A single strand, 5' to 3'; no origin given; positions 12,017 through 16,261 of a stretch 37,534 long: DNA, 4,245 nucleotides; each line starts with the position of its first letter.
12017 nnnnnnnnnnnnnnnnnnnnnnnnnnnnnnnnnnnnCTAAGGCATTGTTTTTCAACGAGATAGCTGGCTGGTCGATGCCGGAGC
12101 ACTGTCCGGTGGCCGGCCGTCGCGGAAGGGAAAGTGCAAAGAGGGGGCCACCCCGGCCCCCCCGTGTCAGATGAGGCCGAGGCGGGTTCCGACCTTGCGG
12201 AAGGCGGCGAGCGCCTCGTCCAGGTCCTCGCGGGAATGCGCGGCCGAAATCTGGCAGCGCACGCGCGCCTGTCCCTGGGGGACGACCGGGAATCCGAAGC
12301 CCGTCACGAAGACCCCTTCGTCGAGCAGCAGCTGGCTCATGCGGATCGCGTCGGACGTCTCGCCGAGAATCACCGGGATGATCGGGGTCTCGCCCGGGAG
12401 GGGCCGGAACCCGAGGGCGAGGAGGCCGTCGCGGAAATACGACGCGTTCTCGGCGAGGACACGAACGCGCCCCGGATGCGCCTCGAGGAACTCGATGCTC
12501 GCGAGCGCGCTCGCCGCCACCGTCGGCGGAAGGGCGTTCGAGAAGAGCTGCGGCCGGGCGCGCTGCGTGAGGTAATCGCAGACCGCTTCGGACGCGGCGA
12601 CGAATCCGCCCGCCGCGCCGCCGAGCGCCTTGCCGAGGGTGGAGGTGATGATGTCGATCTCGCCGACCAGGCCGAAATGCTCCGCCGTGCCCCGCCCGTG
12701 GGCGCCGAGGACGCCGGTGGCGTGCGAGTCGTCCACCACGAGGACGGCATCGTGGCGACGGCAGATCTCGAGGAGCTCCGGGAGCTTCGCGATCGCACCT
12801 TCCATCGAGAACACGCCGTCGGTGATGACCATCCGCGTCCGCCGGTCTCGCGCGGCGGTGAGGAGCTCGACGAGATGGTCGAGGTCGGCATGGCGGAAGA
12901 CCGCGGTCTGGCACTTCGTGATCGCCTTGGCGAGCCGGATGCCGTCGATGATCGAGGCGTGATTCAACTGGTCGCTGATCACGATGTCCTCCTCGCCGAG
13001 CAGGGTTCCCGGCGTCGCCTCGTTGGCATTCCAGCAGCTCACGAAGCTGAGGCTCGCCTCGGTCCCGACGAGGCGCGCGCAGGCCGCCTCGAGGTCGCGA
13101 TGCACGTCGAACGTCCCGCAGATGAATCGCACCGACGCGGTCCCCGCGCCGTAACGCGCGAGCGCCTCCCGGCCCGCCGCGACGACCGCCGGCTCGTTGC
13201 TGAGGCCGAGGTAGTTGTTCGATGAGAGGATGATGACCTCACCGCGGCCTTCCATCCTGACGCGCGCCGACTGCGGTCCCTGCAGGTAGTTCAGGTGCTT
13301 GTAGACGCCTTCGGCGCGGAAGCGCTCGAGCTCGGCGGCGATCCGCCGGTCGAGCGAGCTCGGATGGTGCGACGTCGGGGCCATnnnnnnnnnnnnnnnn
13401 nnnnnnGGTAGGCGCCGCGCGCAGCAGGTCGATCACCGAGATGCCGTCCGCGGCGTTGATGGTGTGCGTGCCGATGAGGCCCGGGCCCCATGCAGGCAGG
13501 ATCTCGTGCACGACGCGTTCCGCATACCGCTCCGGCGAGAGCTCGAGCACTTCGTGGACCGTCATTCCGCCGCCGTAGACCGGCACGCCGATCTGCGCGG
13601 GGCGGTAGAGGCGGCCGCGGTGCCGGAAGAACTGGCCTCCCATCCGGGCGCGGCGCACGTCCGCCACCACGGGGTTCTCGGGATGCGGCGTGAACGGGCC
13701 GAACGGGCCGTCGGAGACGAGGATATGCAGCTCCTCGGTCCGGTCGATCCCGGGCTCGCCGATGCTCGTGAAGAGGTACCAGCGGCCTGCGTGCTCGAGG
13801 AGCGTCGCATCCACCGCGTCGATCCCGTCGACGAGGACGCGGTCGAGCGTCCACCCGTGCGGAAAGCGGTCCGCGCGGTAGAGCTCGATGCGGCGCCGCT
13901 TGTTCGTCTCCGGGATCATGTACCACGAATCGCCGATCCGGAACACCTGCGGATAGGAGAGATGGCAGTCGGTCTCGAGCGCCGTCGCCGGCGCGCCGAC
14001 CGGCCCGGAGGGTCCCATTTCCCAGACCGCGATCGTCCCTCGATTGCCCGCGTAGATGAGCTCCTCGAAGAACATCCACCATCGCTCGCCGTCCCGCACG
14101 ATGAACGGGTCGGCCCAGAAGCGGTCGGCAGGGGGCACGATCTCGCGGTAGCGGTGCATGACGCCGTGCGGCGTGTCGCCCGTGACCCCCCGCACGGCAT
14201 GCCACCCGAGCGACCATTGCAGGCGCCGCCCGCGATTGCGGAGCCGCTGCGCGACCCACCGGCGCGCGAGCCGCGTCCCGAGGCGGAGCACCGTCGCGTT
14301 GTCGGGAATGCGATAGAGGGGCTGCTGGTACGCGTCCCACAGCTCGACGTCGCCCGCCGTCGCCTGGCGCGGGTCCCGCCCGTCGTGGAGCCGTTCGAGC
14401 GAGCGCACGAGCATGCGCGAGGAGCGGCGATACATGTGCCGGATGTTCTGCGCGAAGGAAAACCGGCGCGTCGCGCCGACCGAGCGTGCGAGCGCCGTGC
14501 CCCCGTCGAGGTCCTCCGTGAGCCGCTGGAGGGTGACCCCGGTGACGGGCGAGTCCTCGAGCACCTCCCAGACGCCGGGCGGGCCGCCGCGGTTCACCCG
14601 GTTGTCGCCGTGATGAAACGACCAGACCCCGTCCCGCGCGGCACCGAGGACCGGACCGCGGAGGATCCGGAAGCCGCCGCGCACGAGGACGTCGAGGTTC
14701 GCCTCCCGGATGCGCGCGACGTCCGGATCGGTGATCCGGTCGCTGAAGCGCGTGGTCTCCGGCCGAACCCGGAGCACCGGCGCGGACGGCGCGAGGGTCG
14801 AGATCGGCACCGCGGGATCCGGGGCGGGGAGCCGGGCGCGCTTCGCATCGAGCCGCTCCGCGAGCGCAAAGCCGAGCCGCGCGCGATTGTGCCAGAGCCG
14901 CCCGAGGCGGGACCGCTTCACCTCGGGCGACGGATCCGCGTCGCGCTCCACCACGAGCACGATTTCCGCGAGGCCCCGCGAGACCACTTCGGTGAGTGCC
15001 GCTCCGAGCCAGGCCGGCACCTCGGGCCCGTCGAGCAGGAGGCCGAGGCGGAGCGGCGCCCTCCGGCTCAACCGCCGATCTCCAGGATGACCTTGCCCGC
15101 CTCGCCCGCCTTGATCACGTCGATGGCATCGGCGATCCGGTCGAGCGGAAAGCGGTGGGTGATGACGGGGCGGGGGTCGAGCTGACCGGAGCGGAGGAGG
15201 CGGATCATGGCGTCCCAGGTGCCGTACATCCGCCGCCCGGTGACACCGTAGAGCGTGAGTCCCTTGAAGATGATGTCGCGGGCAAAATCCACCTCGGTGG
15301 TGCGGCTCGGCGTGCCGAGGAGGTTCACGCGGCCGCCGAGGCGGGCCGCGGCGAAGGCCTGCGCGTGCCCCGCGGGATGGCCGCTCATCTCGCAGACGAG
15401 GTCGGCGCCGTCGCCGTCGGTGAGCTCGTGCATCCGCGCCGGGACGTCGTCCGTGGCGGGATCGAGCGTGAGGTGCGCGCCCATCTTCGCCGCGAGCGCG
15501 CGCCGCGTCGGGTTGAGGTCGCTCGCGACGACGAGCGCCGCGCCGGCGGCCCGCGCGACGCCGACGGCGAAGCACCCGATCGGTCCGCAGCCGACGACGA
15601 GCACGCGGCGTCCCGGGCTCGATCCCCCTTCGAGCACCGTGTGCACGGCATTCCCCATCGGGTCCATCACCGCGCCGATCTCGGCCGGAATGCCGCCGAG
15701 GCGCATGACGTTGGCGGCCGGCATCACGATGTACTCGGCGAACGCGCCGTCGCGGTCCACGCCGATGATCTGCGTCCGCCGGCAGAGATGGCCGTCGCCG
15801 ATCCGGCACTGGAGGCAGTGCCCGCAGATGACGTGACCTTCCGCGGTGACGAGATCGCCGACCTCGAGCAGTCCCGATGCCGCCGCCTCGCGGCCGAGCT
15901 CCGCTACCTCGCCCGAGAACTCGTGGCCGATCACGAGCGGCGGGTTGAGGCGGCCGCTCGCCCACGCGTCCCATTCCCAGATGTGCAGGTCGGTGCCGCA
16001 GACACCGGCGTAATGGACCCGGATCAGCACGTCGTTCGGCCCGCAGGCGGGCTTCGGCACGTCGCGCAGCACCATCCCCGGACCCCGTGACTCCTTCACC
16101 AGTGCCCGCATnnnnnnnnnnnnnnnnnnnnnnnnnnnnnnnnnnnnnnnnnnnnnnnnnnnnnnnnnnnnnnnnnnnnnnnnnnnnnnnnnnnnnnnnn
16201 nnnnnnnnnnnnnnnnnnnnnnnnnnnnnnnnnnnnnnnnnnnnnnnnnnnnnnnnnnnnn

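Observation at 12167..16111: tdh and kbl are split by an inserted formyltransferase-fold / beta-propeller-like fusion gene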

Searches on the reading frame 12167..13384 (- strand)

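Call 6: search_protein_families(library=pfam, proteins=[window:12167-13384:-], max_evalue=0.01)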
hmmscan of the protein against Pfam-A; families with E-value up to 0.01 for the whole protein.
window:12167-13384:- (405 aa): 7 families
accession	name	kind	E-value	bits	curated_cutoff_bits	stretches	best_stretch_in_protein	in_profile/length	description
PF00155.27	Aminotran_1_2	-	1e-57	196.4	19.7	1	49-394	2-360/361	Aminotransferase class I and II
PF00266.25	Aminotran_5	-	0.0001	21.9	21.5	1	126-222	79-179/371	Aminotransferase class-V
PF00202.27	Aminotran_3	-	0.00026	20.3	30.5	1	199-365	211-376/403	Aminotransferase class-III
PF01053.26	Cys_Met_Meta_PP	-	0.00047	19.3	27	1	96-226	55-181/381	Cys/Met metabolism PLP-dependent enzyme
PF01041.23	DegT_DnrJ_EryC1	-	0.0022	17.7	19.8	1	96-262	27-184/360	DegT/DnrJ/EryC1/StrS aminotransferase family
PF01212.27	Beta_elim_lyase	-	0.0029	17.4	27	1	96-275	35-219/288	Beta-eliminating lyase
PF00464.25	SHMT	-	0.0098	15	27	0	173-268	160-248/399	Serine hydroxymethyltransferase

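Call 7: search_protein_families(library=ncbifam, proteins=[window:12167-13384:-], max_evalue=0.01)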
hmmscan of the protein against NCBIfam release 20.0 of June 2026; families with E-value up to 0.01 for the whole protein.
window:12167-13384:- (405 aa): 35 families (the best 25 are shown)
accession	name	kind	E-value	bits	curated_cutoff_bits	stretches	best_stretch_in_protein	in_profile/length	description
NF005394.0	PRK06939.1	equivalog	4.7e-147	489.9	460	1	12-405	6-397/397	glycine C-acetyltransferase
TIGR01822.1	2am3keto_CoA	equivalog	3.2e-137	457.6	493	1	14-405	4-393/393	glycine C-acetyltransferase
TIGR01825.1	gly_Cac_T_rel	subfamily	2.3e-125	418.2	535.4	1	16-405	2-385/385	BioF/Kbl family PLP-dependent acyltransferase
TIGR00858.1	bioF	equivalog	1.9e-111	372.3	426.45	1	28-395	2-364/365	8-amino-7-oxononanoate synthase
NF047600.1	SerpalmtaseCFB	equivalog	2.2e-98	329.5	640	1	18-402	14-392/395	serine palmitoyltransferase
TIGR01821.1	5aminolev_synth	equivalog_domain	1.9e-84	283.9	338.55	1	13-404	5-399/402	5-aminolevulinate synthase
NF047599.1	SerpalmtaseBetaP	equivalog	6.4e-84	281.9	500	1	40-402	35-393/394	serine palmitoyltransferase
NF047603.1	SerpalmtaseAlphaP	equivalog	2.1e-71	240.7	670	1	45-405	43-399/399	serine palmitoyltransferase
NF005526.0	PRK07179.1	equivalog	6.3e-55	186.4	428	1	49-398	55-395/407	alpha-hydroxyketone-type quorum-sensing autoinducer synthase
NF005697.0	PRK07505.1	subfamily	6.8e-40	136.9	342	1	40-398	40-398/405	hypothetical protein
NF004608.1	PRK05937.1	equivalog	3e-28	98.7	399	1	80-307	41-264/366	8-amino-7-oxononanoate synthase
NF000586.1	PRK00011.1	subfamily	1.5e-11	43.7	335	1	66-333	32-302/404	serine hydroxymethyltransferase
NF010094.0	PRK13580.1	equivalog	1.4e-07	30.5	735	1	176-333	216-369/496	glycine hydroxymethyltransferase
NF002877.0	PRK03317.1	equivalog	5.2e-06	25.5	409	1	179-366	162-343/374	histidinol-phosphate transaminase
NF042418.1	LysJ_Th_th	equivalog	6.4e-06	25.3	700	1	172-321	166-312/386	[LysW]-aminoadipate semialdehyde transaminase LysJ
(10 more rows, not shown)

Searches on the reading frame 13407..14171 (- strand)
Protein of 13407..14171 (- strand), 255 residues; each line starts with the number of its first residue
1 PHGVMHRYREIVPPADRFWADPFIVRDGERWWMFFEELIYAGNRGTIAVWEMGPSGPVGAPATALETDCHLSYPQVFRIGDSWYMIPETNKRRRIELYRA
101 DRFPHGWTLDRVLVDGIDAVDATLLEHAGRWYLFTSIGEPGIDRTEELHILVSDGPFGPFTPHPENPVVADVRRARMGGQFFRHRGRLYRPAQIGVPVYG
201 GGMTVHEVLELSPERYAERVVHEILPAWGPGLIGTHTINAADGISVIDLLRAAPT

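Call 57: find_homologous_proteins(query=window:13407-14171:-, max_evalue=0.00001)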
Query window:13407-14171:- (255 aa): 108 proteins with E <= 0.00001 among 1076 candidates.
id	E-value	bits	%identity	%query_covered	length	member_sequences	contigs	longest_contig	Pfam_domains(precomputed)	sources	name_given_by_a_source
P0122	5.1e-100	353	84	70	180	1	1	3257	PF24793.2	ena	-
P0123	4.8e-96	340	61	99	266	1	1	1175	PF24793.2,PF04616.21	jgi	jgi:hypothetical protein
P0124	4.8e-72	261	50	97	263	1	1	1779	PF24793.2,PF04616.21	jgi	jgi:hypothetical protein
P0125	2.3e-70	255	47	96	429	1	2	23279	PF24793.2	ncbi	-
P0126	2.2e-63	232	45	97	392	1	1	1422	PF24793.2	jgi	jgi:hypothetical protein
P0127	2.5e-63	232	43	98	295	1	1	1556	PF24793.2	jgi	jgi:hypothetical protein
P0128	1.4e-62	230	45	98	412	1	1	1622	PF24793.2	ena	-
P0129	8.1e-61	224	42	96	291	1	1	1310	PF24793.2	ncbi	ncbi:MAG: glucosamine inositolphosphorylceramide transferase family protein [Woeseiaceae bacterium]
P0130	1.1e-60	224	47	98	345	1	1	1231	PF24793.2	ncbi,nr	ncbi:MAG TPA: hypothetical protein VFV33_08105, partial [Gemmatimonadaceae bacterium]|nr:hypothetica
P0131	4.8e-60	221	42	97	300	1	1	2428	PF24793.2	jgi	jgi:hypothetical protein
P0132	2.4e-59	219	44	95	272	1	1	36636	PF24793.2,PF04616.21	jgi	jgi:hypothetical protein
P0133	2.6e-59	219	43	98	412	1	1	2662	PF24793.2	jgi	jgi:hypothetical protein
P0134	7.7e-59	218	42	95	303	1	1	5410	PF24793.2,PF04616.21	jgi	jgi:hypothetical protein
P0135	4.2e-58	215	46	94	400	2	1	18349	PF24793.2,PF04616.21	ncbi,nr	ncbi:MAG TPA: hypothetical protein VFN09_10210, partial [Rhodanobacteraceae bacterium]|nr:hypothetic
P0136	4.4e-58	215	45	97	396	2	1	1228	PF24793.2,PF04616.21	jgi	jgi:hypothetical protein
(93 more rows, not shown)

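Call 67: search_solved_structures(query=A5, max_evalue=10, show_alignments=3)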
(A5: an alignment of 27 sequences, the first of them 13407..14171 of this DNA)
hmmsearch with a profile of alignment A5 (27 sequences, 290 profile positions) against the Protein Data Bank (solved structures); distinct sequences matched with E-value up to 10: 22.
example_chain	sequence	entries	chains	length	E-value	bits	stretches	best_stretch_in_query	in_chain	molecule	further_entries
3r4y_A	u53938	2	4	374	0.00026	23.5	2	145-203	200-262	Glycosyl hydrolase family 32, N terminal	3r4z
4qqs_A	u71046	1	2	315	0.001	21.5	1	155-204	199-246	Glycoside hydrolase family 43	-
9nxg_A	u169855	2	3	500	0.0064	18.9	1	36-185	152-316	Glycoside hydrolase family 43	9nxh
9nxj_A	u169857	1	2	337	0.0096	18.3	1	42-185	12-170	Glycoside hydrolase family 43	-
6nu7_A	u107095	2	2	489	0.012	18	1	20-89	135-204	Sucrose-6-phosphate hydrolase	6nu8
3kst_A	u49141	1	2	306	0.049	16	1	110-202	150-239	Endo-1,4-beta-xylanase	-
6ife_A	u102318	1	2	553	0.19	14.1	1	155-203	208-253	Beta-xylosidase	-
4hbs_A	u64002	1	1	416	0.22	13.9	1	69-153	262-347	Putative hydrolase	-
5m8e_A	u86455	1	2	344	0.23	13.8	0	136-187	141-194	Alpha-N-arabinofuranosidase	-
7erl_A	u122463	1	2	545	0.29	13.4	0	155-199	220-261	Beta-xylanase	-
3k1u_A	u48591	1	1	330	0.31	13.4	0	150-187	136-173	Beta-xylosidase, family 43 glycosyl hydrolase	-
4cot_A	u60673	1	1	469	0.36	13.1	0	133-174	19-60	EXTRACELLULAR ENDO-ALPHA-(1->5)-L-ARABINANASE 2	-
2x8f_A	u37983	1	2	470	0.37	13.1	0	133-174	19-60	ENDO-ALPHA-1,5-L-ARABINANASE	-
2x8t_A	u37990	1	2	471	0.37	13.1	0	133-174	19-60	ENDO-ALPHA-1,5-ARABINANASE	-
2x8s_A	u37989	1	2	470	0.41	13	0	133-174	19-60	ENDO-ALPHA-1,5-L-ARABINANASE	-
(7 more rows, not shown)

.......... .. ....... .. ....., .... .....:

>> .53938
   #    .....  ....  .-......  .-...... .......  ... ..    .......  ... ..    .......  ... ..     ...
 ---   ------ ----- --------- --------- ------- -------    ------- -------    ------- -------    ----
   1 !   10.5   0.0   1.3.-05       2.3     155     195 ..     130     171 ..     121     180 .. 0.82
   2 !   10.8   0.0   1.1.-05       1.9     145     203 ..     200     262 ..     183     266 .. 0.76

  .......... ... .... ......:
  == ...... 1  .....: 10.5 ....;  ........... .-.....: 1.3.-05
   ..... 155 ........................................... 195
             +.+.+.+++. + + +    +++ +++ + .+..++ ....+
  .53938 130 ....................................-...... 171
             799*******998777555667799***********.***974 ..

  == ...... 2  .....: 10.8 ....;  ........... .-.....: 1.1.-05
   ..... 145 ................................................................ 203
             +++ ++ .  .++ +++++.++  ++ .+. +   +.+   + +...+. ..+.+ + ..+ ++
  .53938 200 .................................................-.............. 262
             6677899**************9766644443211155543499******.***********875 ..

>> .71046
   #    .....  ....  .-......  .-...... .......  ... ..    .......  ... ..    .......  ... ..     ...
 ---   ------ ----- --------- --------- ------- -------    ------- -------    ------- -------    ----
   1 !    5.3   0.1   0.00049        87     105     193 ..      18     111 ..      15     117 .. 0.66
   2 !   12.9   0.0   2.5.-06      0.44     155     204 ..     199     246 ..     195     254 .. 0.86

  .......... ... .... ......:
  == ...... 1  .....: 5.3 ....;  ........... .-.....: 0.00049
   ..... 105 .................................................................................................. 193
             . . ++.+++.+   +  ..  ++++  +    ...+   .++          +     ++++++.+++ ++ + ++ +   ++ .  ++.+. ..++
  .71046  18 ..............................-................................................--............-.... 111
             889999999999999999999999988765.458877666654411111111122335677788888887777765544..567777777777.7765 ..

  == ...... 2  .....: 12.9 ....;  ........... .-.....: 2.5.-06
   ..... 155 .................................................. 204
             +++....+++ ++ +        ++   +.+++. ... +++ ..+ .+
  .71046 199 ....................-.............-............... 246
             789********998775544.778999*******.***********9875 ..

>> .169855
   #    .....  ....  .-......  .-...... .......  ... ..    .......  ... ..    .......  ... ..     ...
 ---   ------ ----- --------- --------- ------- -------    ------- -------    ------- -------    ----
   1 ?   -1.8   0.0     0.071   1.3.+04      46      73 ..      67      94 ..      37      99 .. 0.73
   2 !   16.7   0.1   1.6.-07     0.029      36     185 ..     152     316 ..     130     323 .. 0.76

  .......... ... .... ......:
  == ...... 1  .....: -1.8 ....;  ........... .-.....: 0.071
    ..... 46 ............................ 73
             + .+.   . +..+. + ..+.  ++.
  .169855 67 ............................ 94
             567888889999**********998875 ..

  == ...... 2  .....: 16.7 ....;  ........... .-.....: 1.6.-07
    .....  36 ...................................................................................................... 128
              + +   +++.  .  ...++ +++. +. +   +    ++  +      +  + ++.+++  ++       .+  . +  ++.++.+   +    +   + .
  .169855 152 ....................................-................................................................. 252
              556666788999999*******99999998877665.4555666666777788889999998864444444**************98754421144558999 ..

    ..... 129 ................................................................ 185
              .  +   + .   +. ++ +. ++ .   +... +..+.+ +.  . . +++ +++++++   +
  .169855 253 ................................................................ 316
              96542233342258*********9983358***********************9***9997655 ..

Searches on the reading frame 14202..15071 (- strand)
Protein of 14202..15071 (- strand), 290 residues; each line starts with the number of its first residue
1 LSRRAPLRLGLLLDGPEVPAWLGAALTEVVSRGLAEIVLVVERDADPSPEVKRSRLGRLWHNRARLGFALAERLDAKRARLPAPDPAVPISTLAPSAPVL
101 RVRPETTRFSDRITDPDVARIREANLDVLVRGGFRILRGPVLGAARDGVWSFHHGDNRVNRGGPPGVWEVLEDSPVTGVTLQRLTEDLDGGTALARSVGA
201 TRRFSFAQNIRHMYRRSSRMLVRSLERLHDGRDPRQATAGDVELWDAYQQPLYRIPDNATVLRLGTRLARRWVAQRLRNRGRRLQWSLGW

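Call 68: search_protein_representatives(protein=window:14202-15071:-)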
Query: 290 residues. Proteins with E-value up to 0.001 (for the whole library): 2506; up to 1e-10: 1558; up to 1e-30: 279. The best 150 are listed.
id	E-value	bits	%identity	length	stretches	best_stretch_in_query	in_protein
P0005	3.4e-142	489.2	79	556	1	3-290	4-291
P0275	4.7e-58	213.1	50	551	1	5-285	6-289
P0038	4.3e-57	209.9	42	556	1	6-290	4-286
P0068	1.8e-56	207.9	45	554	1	5-289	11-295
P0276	1.4e-53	198.3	44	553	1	6-288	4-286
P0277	2.3e-52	194.4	39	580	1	6-290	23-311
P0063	4.9e-52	193.3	42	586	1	6-289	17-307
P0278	5.4e-52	193.2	48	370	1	4-271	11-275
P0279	4.5e-51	190.1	42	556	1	6-288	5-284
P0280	5.2e-50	186.7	37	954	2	7-289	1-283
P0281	6.5e-50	186.3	39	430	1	6-289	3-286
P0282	9.8e-50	185.8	41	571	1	5-285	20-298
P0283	5.1e-49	183.4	41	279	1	5-279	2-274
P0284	5.2e-49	183.4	40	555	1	5-281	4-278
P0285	7.6e-49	182.8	40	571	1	6-288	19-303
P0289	5.2e-48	180.1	45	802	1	5-275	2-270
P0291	7.4e-48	179.6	44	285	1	5-271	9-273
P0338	2.5e-42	161.4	47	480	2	99-190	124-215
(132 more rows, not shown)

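Call 69: search_protein_families(library=pfam, proteins=[P0280, P0289, P0283, P0291, P0278, P0281, P0338], max_evalue=0.001)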
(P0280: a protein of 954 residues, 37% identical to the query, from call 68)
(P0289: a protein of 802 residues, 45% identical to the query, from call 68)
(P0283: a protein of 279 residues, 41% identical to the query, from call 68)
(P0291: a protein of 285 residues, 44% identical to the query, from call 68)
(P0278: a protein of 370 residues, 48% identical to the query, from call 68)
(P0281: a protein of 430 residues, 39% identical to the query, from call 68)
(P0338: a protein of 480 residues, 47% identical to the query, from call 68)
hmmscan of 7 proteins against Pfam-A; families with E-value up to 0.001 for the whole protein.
P0280 (954 aa): 7 families
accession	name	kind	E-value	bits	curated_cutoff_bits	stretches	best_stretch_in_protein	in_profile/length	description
PF24793.1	GINT1_N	-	1.4e-41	143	27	1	308-515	57-266/304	Glucosamine inositolphosphorylceramide transferase 1, N-terminal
PF00534.26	Glycos_transf_1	-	4.7e-37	127.6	26.4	1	768-924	13-171/172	Glycosyl transferases group 1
PF13692.12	Glyco_trans_1_4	-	5e-35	121.3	27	1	773-911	4-142/142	Glycosyl transferases group 1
PF13439.12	Glyco_transf_4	-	2.6e-17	63.8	28.5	1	584-744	2-170/170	Glycosyltransferase Family 4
PF13579.12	Glyco_trans_4_4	-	8.9e-09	36.3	29.7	1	584-739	1-158/158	Glycosyl transferase 4-like domain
PF13524.12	Glyco_trans_1_2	-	1.1e-06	29.1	25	1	789-937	5-140/144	Glycosyl transferase-like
PF20706.3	GT4-conflict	-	1.5e-05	24.6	26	1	782-931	210-377/385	Family 4 Glycosyltransferase in conflict systems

P0289 (802 aa): 2 families
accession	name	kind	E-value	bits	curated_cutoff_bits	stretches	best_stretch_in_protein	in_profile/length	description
PF24793.1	GINT1_N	-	1e-44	153.2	27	1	307-515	58-269/304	Glucosamine inositolphosphorylceramide transferase 1, N-terminal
PF17836.7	PglD_N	-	7.5e-05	23.7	23.4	0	698-748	2-53/78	PglD N-terminal domain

P0283 (279 aa): 0 families

P0291 (285 aa): 0 families

P0278 (370 aa): 0 families

P0281 (430 aa): 2 families
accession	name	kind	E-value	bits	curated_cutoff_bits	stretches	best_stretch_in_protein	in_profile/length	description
PF24793.1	GINT1_N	-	1.5e-20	73.9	27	1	311-430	57-176/304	Glucosamine inositolphosphorylceramide transferase 1, N-terminal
PF00551.24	Formyl_trans_N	-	0.00041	20.6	26.1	1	105-191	61-150/181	Formyl transferase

P0338 (480 aa): 0 families

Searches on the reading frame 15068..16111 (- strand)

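Call 6: search_protein_families(library=pfam, proteins=[window:15068-16111:-], max_evalue=0.01)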
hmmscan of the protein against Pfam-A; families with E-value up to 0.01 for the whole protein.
window:15068-16111:- (347 aa): 5 families
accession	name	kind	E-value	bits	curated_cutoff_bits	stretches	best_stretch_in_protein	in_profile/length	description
PF00107.32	ADH_zinc_N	-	2e-28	99.4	31.8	1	177-306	1-127/129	Zinc-binding dehydrogenase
PF08240.17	ADH_N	-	7.6e-28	97.3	23.5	1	24-138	1-102/104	Alcohol dehydrogenase GroES-like domain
PF13602.12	ADH_zinc_N_2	-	1.1e-07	33.3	27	1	211-343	2-134/134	Zinc-binding dehydrogenase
PF16912.11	Glu_dehyd_C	-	4e-06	26.9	34.9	1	168-332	32-200/211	Glucose dehydrogenase C-terminus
PF01262.27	AlaDh_PNT_C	-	0.0024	17.8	23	1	156-215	15-77/214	Alanine dehydrogenase/PNT, C-terminal domain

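Call 7: search_protein_families(library=ncbifam, proteins=[window:15068-16111:-], max_evalue=0.01)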
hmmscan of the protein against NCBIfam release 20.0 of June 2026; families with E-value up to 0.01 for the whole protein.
window:15068-16111:- (347 aa): 23 families
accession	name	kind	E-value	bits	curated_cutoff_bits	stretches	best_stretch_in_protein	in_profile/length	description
NF003808.0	PRK05396.1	equivalog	7.4e-127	422.9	380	1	1-344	1-339/341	L-threonine 3-dehydrogenase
TIGR00692.1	tdh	equivalog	4.4e-121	404.1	458.35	1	3-343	1-338/340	L-threonine 3-dehydrogenase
NF041097.1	keto_inos_dh_IolM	equivalog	1.6e-75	254.2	450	1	9-343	36-387/389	scyllo-inosose 3-dehydrogenase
NF007489.0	PRK10083.1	equivalog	5.4e-47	160.4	376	1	13-343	14-335/339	Zn-dependent oxidoreductase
NF007375.0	PRK09880.1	equivalog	6.9e-44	150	469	1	26-334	28-331/344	L-idonate 5-dehydrogenase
NF007642.0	PRK10309.1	equivalog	4.5e-38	131.3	550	1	1-345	1-346/347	galactitol-1-phosphate 5-dehydrogenase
NF010344.0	PRK13771.1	subfamily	3.2e-35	121.7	349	1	1-344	1-332/334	putative alcohol dehydrogenase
TIGR03366.1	HpnZ_proposed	hypoth_equivalog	3.6e-35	121.7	328.1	1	25-292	5-280/315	putative phosphonate catabolism associated alcohol dehydrogenase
TIGR03451.1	mycoS_dep_FDH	equivalog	1.2e-34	119.8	512.9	2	147-340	160-353/358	S-(hydroxymethyl)mycothiol dehydrogenase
TIGR03201.1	dearomat_had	equivalog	1.1e-32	113.6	338.65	1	9-336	7-339/349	6-hydroxycyclohex-1-ene-1-carbonyl-CoA dehydrogenase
NF006940.0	PRK09422.1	equivalog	6.3e-31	107.6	344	1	15-293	14-287/338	alcohol dehydrogenase AdhP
NF041172.1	AcrlCoa_red_Thmprot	equivalog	6e-29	101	500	1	1-344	1-333/334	acryloyl-CoA reductase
NF047908.1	AldhRedAhr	equivalog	2.8e-28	98.8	470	1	17-339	20-328/335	NADPH-dependent aldehyde reductase Ahr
TIGR03989.1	Rxyl_3153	subfamily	2.4e-27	96.2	440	2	122-337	139-362/370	NDMA-dependent alcohol dehydrogenase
TIGR02824.1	quinone_pig3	subfamily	1.8e-21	76.5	296.8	2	114-344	84-324/325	putative NAD(P)H quinone oxidoreductase, PIG3 family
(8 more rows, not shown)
